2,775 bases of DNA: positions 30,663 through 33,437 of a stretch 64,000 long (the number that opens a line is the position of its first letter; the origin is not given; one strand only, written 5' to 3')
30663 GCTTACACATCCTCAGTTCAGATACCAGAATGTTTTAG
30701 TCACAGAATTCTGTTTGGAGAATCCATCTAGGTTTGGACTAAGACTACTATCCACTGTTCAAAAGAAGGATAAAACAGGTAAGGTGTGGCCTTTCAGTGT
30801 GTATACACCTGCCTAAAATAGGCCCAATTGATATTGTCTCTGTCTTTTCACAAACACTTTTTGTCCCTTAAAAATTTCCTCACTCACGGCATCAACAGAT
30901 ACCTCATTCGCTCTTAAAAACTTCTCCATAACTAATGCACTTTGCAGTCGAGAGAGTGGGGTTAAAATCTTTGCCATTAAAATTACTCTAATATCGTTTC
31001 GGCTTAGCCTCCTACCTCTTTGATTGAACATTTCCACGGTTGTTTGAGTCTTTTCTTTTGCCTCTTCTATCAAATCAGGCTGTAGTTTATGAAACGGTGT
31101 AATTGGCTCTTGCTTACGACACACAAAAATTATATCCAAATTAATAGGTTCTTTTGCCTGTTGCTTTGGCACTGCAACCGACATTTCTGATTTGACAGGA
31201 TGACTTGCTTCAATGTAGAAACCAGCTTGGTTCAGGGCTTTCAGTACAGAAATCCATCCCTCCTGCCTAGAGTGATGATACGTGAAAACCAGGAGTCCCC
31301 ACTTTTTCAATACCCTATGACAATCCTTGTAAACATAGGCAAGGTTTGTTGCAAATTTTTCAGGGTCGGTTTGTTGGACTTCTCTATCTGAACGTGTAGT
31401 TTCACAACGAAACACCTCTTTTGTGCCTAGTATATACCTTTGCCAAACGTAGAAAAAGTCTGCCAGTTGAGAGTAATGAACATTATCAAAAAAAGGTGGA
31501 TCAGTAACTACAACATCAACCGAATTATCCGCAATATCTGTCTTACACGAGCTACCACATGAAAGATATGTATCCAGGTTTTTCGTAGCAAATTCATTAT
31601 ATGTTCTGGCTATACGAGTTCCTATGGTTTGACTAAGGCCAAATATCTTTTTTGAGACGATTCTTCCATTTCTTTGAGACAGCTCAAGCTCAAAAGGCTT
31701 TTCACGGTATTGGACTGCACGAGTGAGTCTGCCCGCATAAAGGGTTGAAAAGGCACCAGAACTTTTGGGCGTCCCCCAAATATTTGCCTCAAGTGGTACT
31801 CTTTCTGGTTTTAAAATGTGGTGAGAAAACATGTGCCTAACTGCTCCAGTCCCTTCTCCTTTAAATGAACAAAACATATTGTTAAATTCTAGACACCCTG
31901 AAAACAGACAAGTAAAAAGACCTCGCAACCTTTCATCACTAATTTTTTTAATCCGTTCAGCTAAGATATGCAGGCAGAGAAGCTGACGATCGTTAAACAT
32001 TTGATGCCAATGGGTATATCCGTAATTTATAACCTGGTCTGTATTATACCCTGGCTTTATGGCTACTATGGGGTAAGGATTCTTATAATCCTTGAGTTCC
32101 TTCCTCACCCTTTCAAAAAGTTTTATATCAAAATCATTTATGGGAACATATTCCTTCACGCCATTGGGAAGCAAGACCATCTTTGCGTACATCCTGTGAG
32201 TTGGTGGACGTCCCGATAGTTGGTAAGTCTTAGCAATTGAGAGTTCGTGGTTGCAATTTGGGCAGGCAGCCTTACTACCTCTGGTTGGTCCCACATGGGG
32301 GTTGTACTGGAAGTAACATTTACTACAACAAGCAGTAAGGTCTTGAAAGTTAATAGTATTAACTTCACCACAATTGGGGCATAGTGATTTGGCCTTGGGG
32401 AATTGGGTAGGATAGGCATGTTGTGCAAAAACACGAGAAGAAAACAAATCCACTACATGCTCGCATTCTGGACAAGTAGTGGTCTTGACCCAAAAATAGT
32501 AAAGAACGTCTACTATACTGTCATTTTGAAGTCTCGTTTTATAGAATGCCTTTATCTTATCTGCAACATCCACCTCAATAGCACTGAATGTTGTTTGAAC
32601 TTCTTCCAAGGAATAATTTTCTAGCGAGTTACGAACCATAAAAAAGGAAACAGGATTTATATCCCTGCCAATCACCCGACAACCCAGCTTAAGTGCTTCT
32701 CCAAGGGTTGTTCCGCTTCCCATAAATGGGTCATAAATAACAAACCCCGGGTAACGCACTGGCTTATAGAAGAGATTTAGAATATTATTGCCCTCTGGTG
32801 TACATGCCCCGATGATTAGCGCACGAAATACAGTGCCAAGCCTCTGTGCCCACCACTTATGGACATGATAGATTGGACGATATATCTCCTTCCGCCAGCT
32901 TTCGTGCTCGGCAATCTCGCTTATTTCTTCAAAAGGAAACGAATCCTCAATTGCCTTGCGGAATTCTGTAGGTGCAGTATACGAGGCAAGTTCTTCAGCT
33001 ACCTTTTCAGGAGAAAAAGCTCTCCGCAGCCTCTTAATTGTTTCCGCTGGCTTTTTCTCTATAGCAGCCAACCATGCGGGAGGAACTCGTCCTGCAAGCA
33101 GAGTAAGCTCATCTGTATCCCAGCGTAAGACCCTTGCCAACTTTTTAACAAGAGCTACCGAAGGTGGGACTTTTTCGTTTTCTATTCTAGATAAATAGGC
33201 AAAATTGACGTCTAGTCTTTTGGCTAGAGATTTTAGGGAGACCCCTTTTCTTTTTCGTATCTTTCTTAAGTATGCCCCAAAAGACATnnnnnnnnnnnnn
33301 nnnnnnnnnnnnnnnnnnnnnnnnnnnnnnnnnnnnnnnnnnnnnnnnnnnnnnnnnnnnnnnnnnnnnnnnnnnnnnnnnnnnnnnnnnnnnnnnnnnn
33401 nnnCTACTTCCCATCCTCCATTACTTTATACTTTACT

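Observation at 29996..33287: Compact HTH-DUF1156-type Zn-ribbon methylase paired with a small PD-(D/E)xK nuclease: a minimal version of a usually multi-gene defence module?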

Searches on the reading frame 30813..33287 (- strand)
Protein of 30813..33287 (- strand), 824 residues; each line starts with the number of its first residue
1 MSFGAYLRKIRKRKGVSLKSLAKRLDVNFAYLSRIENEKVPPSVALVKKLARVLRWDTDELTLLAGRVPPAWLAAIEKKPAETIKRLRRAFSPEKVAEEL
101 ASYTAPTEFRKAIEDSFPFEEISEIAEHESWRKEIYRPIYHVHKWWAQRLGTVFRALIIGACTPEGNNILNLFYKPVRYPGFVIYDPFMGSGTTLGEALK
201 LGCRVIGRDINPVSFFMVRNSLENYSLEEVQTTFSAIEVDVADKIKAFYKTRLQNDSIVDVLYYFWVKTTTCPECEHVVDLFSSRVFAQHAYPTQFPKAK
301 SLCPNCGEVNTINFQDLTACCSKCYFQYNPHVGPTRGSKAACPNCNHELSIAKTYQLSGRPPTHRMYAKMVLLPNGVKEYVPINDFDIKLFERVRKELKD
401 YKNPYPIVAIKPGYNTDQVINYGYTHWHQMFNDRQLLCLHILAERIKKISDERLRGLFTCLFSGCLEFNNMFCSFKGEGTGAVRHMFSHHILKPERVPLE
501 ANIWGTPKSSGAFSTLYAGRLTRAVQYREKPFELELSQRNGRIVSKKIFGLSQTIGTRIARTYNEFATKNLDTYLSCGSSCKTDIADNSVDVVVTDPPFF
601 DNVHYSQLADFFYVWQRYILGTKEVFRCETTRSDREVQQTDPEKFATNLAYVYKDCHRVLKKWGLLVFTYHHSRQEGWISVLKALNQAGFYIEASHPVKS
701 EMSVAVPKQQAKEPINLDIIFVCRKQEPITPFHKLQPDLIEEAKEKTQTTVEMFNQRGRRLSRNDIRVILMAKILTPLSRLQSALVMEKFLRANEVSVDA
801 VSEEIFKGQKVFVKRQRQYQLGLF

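Call 3: search_protein_families(library=pfam, proteins=[window:30813-33287:-], max_evalue=1)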
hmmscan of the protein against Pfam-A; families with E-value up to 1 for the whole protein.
window:30813-33287:- (824 aa): 15 families
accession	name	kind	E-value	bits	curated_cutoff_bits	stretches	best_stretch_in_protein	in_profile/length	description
PF01555.25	N6_N4_Mtase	-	6.2e-14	52.9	26.7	2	180-212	181-213/221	DNA methylase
PF01381.28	HTH_3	-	3.4e-12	46.7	23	1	7-61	1-55/55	Helix-turn-helix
PF13560.12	HTH_31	-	2.8e-11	44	27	1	3-62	2-62/64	Helix-turn-helix domain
PF13413.12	HTH_25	-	8e-05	22.8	24.6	1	6-60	1-61/62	Helix-turn-helix domain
PF12844.13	HTH_19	-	0.00015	22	30.2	1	5-61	2-58/64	Helix-turn-helix domain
PF01170.24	UPF0020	-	0.00064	19.9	22.3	0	181-224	29-71/197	RMKL-like, methyltransferase domain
PF02086.21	MethyltransfD12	-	0.00098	19.4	22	1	182-255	22-96/253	D12 class N6 adenine-specific DNA methyltransferase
PF06634.17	DUF1156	-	0.0028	18.2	24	1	117-165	2-49/73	Protein of unknown function (DUF1156)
PF13443.12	HTH_26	-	0.0029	18.3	22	1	7-60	2-56/63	Cro/C1-type HTH DNA-binding domain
PF08241.18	Methyltransf_11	-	0.014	16.5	21.2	0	552-594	19-65/95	Methyltransferase domain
PF10237.15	N6-adenineMlase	-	0.078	13.1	23.2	1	584-617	83-116/166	Probable N6-adenine methyltransferase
PF24460.1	DUF7575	-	0.13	12.1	28.5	0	339-349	3-13/28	Domain of unknown function (DUF7575)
PF13012.11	MitMem_reg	-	0.14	12.5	26.6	1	17-54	33-70/113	Maintenance of mitochondrial structure and function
PF12773.13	DZR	-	0.57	10.8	27.3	0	303-351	1-36/45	Double zinc ribbon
PF07191.17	Zn_ribbon_6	-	0.85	10.1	25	0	271-326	2-51/67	Double zinc ribbon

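Call 4: search_protein_families(library=ncbifam, proteins=[window:30813-33287:-], max_evalue=1)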
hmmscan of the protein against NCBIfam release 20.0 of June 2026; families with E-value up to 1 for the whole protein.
window:30813-33287:- (824 aa): 19 families
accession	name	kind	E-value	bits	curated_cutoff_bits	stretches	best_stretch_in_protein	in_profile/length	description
NF042963.1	DUF1156_antiphage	equivalog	1.5e-34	119.3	1000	3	583-752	567-730/960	anti-phage-associated DUF1156 domain-containing protein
NF041951.1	phage_RstR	subfamily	2.2e-08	34.3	80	1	1-62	1-62/108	RstR family transcriptional repressor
NF046032.1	TransRegSlrRBacil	equivalog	8.8e-07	29.1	250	1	4-61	3-61/149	HTH-type transcriptional regulator SlrR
TIGR00270.2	TIGR00270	equivalog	2e-06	27.7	110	1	3-55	76-128/159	multiprotein bridging factor aMBF1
TIGR01177.1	TIGR01177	hypoth_equivalog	2.4e-06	27.1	316.55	1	183-240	185-238/330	TIGR01177 family methyltransferase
NF010253.0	PRK13699.1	subfamily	3e-06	27.1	244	1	177-209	160-192/226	DNA methyltransferase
NF006015.0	PRK08154.1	subfamily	2.5e-05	23.6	204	1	3-92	31-123/314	anaerobic benzoate catabolism transcriptional regulator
NF007408.0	PRK09943.1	equivalog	4.2e-05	23.2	211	1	2-54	7-59/185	HTH-type transcriptional regulator PuuR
NF038139.1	Reg_Aceta_RamB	equivalog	0.00014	20.7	700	1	4-58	4-58/465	acetate metabolism transcriptional regulator RamB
NF008572.0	PRK11524.1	equivalog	0.0011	18.2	292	0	180-215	214-249/294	adenine-specific DNA-methyltransferase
TIGR03830.1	CxxCG_CxxCG_HTH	subfamily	0.0038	17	61.8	1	6-54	69-116/127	type II TA system antitoxin MqsA family protein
NF050803.1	DnaMtaseCcrMCaul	equivalog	0.0043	16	830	1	180-211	205-236/350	adenine-specific DNA-methyltransferase CcrM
NF052239.1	antitox_spr1629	equivalog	0.015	14.4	335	1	1-55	1-55/377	spr1629 family repressor/antitoxin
NF058600.1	TransRegSco1979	equivalog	0.017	14.1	350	1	3-53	9-59/280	Sco1979 family transcriptional regulator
NF003162.0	PRK04140.1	equivalog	0.024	13.7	263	1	4-55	128-179/317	transcriptional regulator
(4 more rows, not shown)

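Call 5: search_protein_families(library=padloc, proteins=[window:30813-33287:-], max_evalue=1)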
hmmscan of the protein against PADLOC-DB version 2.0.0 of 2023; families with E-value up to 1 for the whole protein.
window:30813-33287:- (824 aa): 64 families (the best 25 are shown)
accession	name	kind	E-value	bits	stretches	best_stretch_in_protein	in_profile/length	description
PDLC02189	DUF1156_MTase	-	1.3e-26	91.1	3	570-752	528-703/944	-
PDLC02541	PglX|PglXI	-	1.8e-26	90.5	3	560-693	464-591/919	PglXI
PDLC00660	HmaB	-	1.2e-23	81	5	584-620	559-598/967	DNA-adenine methylase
PDLC00661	HmaB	-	4.8e-23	79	4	589-620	568-599/973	DNA-adenine methylase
PDLC03233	MTase_II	-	8.6e-23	78.8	2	579-727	482-645/731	Type II methyltransferase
PDLC03314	MTase_II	-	1.1e-21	74.7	3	388-491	398-499/944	Type II methyltransferase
PDLC03325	MTase_II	-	3.7e-19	66.8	2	168-249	79-164/426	Type II methyltransferase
PDLC03312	MTase_II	-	8e-19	64.9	3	174-282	808-916/1344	Type II methyltransferase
PDLC03322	MTase_II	-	3.9e-15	53.7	2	177-270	61-155/446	Type II methyltransferase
PDLC03367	MTase_II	-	1.7e-14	51.1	2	167-273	28-132/633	Type II methyltransferase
PDLC02926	HTH_VI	-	1.9e-12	45.3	1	3-65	2-64/92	-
PDLC03346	MTase_II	-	3.8e-12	42.7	2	586-725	604-736/1068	Type II methyltransferase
PDLC03319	MTase_II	-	5.8e-12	43.2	2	584-690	286-388/503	Type II methyltransferase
PDLC03353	MTase_II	-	8.6e-12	43.1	2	179-211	207-239/260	Type II methyltransferase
PDLC03352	MTase_II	-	2.2e-11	40.4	2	560-621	539-597/1023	Type II methyltransferase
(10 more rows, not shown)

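Call 7: find_homologous_proteins(query=window:30813-33287:-, max_evalue=0.001)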
Query window:30813-33287:- (824 aa): 5179 proteins with E <= 0.001 among 8000 candidates; the best 120 are listed.
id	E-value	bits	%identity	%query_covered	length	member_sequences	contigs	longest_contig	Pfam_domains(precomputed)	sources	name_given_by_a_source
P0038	0.0e+0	1811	93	100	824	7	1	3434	PF01381.29,PF13560.13,PF01555.25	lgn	-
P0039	0.0e+0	1570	81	100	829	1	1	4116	PF01381.29,PF13560.13,PF01555.25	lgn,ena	-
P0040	0.0e+0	1527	77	100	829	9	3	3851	PF12844.14,PF13413.13,PF01381.29,PF13560.13,PF01555.25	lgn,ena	-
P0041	0.0e+0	1505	78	100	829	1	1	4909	PF01381.29,PF13560.13,PF01555.25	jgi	jgi:adenine-specific DNA methylase/DNA-binding XRE family transcriptional regulator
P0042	0.0e+0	1150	59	100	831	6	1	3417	PF12844.14,PF01381.29,PF13560.13,PF01555.25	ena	-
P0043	0.0e+0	1128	59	100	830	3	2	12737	PF12844.14,PF13413.13,PF01381.29,PF13560.13,PF13443.13,PF01555.25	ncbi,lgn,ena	ncbi:MAG: helix-turn-helix domain-containing protein [Nitrospirota bacterium]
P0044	0.0e+0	1081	59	95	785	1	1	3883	PF01555.25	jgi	jgi:adenine-specific DNA methylase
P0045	0.0e+0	1071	56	100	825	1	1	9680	PF02086.22,PF01381.29,PF13560.13,PF01555.25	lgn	-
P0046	0.0e+0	1069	55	100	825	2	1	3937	PF12844.14,PF02086.22,PF01381.29,PF13560.13,PF01555.25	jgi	jgi:putative DNA methylase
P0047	0.0e+0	1067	55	100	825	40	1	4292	PF12844.14,PF02086.22,PF01381.29,PF13560.13,PF01555.25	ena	-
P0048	0.0e+0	1061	55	100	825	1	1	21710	PF12844.14,PF02086.22,PF01381.29,PF13560.13,PF01555.25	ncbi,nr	ncbi:MAG: DNA methyltransferase [Thermodesulfovibrionales bacterium]|nr:DNA methyltransferase [Therm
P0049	0.0e+0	1061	55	99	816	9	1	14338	PF02086.22,PF01381.29,PF13560.13,PF01555.25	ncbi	-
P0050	0.0e+0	1060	55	100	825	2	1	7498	PF02086.22,PF01381.29,PF13560.13,PF01555.25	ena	-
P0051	0.0e+0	1054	56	100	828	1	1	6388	PF01381.29,PF13560.13,PF01555.25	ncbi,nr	ncbi:MAG: helix-turn-helix domain-containing protein [Candidatus Tectomicrobia bacterium]|nr:helix-t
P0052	0.0e+0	1048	56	100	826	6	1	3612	PF01381.29,PF13560.13,PF01555.25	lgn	-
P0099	2.0e-295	1000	58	89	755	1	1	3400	PF01555.25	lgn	-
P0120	2.7e-291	987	57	88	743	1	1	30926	PF06634.18,PF01555.25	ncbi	-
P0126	3.3e-290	983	57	88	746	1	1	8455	PF06634.18,PF01555.25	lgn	-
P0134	1.1e-287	975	58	87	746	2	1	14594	PF06634.18,PF01555.25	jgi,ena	-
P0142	4.0e-286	969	57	89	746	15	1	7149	PF06634.18,PF01555.25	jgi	jgi:putative DNA methylase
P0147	1.3e-284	965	57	88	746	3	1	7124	PF06634.18,PF01555.25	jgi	jgi:putative DNA methylase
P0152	8.4e-284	962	57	88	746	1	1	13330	PF06634.18,PF01555.25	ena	-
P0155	1.5e-283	961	57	87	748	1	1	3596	PF06634.18,PF01555.25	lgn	-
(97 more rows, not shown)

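Call 13: search_solved_structures(query=window:30813-33287:-, max_evalue=0.01)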
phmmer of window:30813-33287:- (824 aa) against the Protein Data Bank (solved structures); distinct sequences matched with E-value up to 0.01: 5.
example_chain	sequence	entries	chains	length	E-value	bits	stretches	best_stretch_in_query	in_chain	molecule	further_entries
9sf2_A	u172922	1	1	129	0.00013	23.4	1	4-55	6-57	Transcriptional regulator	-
5tn0_A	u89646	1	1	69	0.002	19.5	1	4-55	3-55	HTH-type transcriptional regulator SinR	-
3qq6_A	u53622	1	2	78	0.0026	19.1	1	4-55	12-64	HTH-type transcriptional regulator sinR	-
1b0n_A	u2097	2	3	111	0.0041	18.4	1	4-59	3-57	PROTEIN (SINR PROTEIN) | HTH-TYPE TRANSCRIPTIONAL REGULATOR SINR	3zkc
8bny_A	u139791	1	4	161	0.0093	17.3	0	4-87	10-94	Immunity repressor protein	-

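Call 16: find_related_loci(query=A2, collection=genome_contigs, flank=6000)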
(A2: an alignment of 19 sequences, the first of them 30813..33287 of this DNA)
Query A2 (824 aa) in genome_contigs; peptide patterns used: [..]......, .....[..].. (x = any residue, [..] = any of these).
599 stretches matched a pattern (row limit reached: there are more); 585 encode a relative of the query (tblastn E <= 1e-3); the best 80 are kept; 80 distinct loci.
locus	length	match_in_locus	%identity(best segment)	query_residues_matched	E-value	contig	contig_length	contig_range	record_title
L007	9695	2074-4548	56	1-824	0e+0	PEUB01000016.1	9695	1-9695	MAG: Nitrospirae bacterium CG02_land_8_20_14_3_00_41_53 CG02_land_8_20_14_3.00_150_scaffold_4214_c, whole genome shotgun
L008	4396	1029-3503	56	1-824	0e+0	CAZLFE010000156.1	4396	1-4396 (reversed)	MAG TPA_asm: uncultured Nitrospiraceae bacterium isolate binchicken_co325_89 genome assembly, contig: NODE_12672_length_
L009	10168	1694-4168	55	1-824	0e+0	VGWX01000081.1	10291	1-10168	MAG: Nitrospira sp. isolate K_DeepCast_150m_m2_200 K_DeepCast_150m_m2_200_Ga0194126_10013335, whole genome shotgun seque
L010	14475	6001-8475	55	1-824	0e+0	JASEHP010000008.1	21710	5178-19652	MAG: Thermodesulfovibrionales bacterium isolate Yes70-26 NODE_8_length_21710_cov_31.525283, whole genome shotgun sequenc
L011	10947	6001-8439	56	1-811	0e+0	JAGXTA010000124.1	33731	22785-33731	MAG: Deltaproteobacteria bacterium isolate CROMO_BS_46_3 c_000000706850, whole genome shotgun sequence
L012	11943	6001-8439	55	1-811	0e+0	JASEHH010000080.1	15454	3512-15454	MAG: Thermodesulfobacteriota bacterium isolate Yes70-18 NODE_1513_length_15454_cov_56.007403, whole genome shotgun seque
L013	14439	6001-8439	55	1-811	0e+0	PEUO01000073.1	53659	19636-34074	MAG: Deltaproteobacteria bacterium CG03_land_8_20_14_0_80_45_14 CG03_land_8_20_14_0.80_scaffold_148_c, whole genome shot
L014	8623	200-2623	55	1-806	0e+0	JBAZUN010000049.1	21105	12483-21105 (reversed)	MAG: Candidatus Latescibacterota bacterium isolate SO_2017_GW1_23 NODE_9784_length_21105_cov_1.006960_OW334_2017, whole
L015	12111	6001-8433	55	1-809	0e+0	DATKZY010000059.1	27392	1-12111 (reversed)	MAG TPA_asm: Planctomycetota bacterium isolate SMAG_U14257 k141_56223, whole genome shotgun sequence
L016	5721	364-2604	58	86-821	0e+0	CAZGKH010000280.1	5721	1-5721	MAG TPA_asm: uncultured Anaerolineae bacterium isolate binchicken_co275_239 genome assembly, contig: NODE_25811_length_5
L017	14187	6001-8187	58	106-824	0e+0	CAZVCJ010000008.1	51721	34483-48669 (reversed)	MAG TPA_asm: uncultured Anaerolineae bacterium isolate SRP178699_co1_610 genome assembly, contig: NODE_568_length_51721_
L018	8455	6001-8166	58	110-821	0e+0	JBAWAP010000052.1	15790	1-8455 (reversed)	MAG: Anaerolineae bacterium isolate MFD04381_ilm_asm_bin11 k127_52315, whole genome shotgun sequence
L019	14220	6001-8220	57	94-821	0e+0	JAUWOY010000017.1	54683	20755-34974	MAG: Chloroflexota bacterium isolate CSMAG_2462 CSMAG_2462_k141_750325_length_54683_cov_17.7763, whole genome shotgun se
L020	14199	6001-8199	57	98-821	0e+0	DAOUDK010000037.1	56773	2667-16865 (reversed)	MAG TPA_asm: Anaerolineae bacterium isolate M42_99 k117_619513, whole genome shotgun sequence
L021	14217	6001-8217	57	95-821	0e+0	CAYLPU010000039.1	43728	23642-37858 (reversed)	MAG TPA_asm: uncultured Anaerolineales bacterium isolate binchicken_co243_290 genome assembly, contig: NODE_521_length_4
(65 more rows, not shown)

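Call 29: search_dna_similar(query=window:30813-33287:-, collection=plasmids, mode=protein, max_rows=15)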
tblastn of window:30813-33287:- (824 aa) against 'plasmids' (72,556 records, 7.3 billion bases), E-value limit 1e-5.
Records with a match: 117; places in all: 142; records where one place covers at least 80% of the query: 31.
Best place of each record, by identity: <60% 117.
By first word of the organism name: Klebsiella 28; Leptolyngbya 6; Rhodococcus 4; Streptomyces 4; Haloarcula 4; Aminobacter 4; Nostoc 4; Haloplanus 3; Halorussus 3; Natrinema 3; and 39 more.
By predicted mobility (MOB-suite, as given by PLSDB): non-mobilizable 66; conjugative 41; mobilizable 10.
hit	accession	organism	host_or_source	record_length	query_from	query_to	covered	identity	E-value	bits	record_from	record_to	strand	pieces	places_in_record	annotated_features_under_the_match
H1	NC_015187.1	Acidiphilium multivorum AIU301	-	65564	114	775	80%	45.6%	4e-168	547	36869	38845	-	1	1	DNA methyltransferase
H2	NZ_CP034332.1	Tabrizicola piscis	Tanakia koreensis,mono bacterial isolate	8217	100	775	82%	43.6%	1e-163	533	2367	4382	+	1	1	DNA methyltransferase | hypothetical protein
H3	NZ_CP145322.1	Rhodococcus ruber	-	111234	110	785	82%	40.1%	1e-142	473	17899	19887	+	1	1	hypothetical protein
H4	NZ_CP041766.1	Tomitella fengzijianii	bat,pure culture,feces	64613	112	779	81%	39.2%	9e-142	471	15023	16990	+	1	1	hypothetical protein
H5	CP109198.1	Streptomyces cellulosae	-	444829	121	803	83%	35.8%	4e-129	434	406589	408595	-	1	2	DNA methyltransferase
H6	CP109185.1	Streptomyces cellulosae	-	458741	121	803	83%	35.8%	4e-129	434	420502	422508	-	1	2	DNA methyltransferase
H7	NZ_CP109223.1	Streptomyces cellulosae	-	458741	121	803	83%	35.8%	4e-129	434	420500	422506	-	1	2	DNA methyltransferase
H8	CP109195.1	Streptomyces cellulosae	-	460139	121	803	83%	35.8%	4e-129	434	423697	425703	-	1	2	DNA methyltransferase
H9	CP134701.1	Natrialbaceae archaeon CCL63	cell culture,lake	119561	80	780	85%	31.7%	3e-84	340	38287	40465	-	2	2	record has no annotation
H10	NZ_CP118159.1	Halosimplex aquaticum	cell culture,solar salterns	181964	113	806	84%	31.6%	9e-87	310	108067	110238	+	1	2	DUF1156 domain-containing protein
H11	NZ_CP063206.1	Haloferax gibbonsii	cultured ...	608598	113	806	84%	31.5%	8e-84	301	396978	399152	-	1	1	DUF1156 domain-containing protein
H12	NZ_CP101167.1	Haloglomus halophilum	cell culture,salt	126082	113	806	84%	31.4%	1e-84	303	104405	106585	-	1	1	DUF1156 domain-containing protein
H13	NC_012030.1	Halorubrum lacusprofundi ATCC 49239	-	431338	80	803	88%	29.7%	8e-91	322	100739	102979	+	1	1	DNA methyltransferase | hypothetical protein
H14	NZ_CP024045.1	Natrarchaeobaculum sulfurireducens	Kulunda Steppe hypersaline lake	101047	80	803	88%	29.4%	2e-90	320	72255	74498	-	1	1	DNA methyltransferase | alkaline phosphatase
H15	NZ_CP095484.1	Halorientalis litorea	cell culture,salt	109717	113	806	84%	30.7%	6e-82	295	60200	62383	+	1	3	DUF1156 domain-containing protein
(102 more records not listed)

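Call 58: predict_structure(alignment_id=A2)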
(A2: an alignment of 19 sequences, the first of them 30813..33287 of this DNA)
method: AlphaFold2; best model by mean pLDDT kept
length: 824 residues; sequences in the alignment: 19
mean_pLDDT: 67.8   pTM: 0.61
mean pLDDT of the five models: 67.8, 65.0, 62.4, 61.3, 60.5
residues with pLDDT >= 90: 134; 70-90: 316; 50-70: 170; < 50: 204
segments of 3 or more residues with pLDDT < 50: 87-107, 132-145, 282-303, 307-318, 331-339, 413-421, 471-520, 522-539, 542-556, 601-603, 623-631, 702-712, 817-824
pLDDT, mean of each block of 10 residues (from residue 1): 87 92 90 87 87 88 79 69 55 32 42 85 68 41 51 87 88 79 80 70 77 54 68 78 76 87 66 65 39 34 47 42 66 44 61 54 71 73 87 89 75 45 66 77 86 77 58 39 30 26 29 38 46 42 38 46 82 71 86 76 54 76 49 54 82 92 90 80 93 85 37 66 85 81 93 82 87 92 88 89 92 56 40
secondary structure, 60 per line:
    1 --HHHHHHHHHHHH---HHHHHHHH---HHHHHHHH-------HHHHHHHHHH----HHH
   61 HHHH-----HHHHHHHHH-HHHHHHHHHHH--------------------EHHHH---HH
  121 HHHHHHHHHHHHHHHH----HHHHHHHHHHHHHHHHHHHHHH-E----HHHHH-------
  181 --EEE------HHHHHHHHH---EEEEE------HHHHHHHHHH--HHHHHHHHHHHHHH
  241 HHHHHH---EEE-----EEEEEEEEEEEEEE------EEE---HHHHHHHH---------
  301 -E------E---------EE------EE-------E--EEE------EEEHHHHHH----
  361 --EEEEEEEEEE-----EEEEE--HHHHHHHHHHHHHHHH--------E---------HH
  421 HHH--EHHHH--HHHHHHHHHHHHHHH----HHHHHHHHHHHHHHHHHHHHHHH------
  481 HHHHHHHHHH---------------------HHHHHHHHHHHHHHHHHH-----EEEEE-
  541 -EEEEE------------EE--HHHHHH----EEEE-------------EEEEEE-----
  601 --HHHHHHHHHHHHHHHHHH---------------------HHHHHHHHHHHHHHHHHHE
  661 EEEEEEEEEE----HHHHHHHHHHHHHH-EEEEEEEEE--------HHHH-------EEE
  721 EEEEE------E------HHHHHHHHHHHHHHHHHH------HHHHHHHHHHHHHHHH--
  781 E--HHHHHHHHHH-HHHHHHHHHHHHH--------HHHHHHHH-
elements in order (helices of 4 or more, strands of 3 or more residues): H3-14 H18-25 H29-36 H44-53 H58-64 H70-78 H80-90 H112-115 H119-136 H141-162 H169-173 E183-185 H192-200 E204-208 H215-224 H227-246 E250-252 E258-271 E278-280 H284-291 E339-341 E348-350 H351-356 E363-372 E378-382 H385-400 H419-423 H427-430 H433-447 H452-474 H481-490 H512-529 E535-539 E542-546 H563-568 E573-576 E590-595 H603-620 H642-659 E660-670 H675-688 E690-698 H707-710 E718-725 H739-756 H763-778 H784-793 H795-807 H816-823
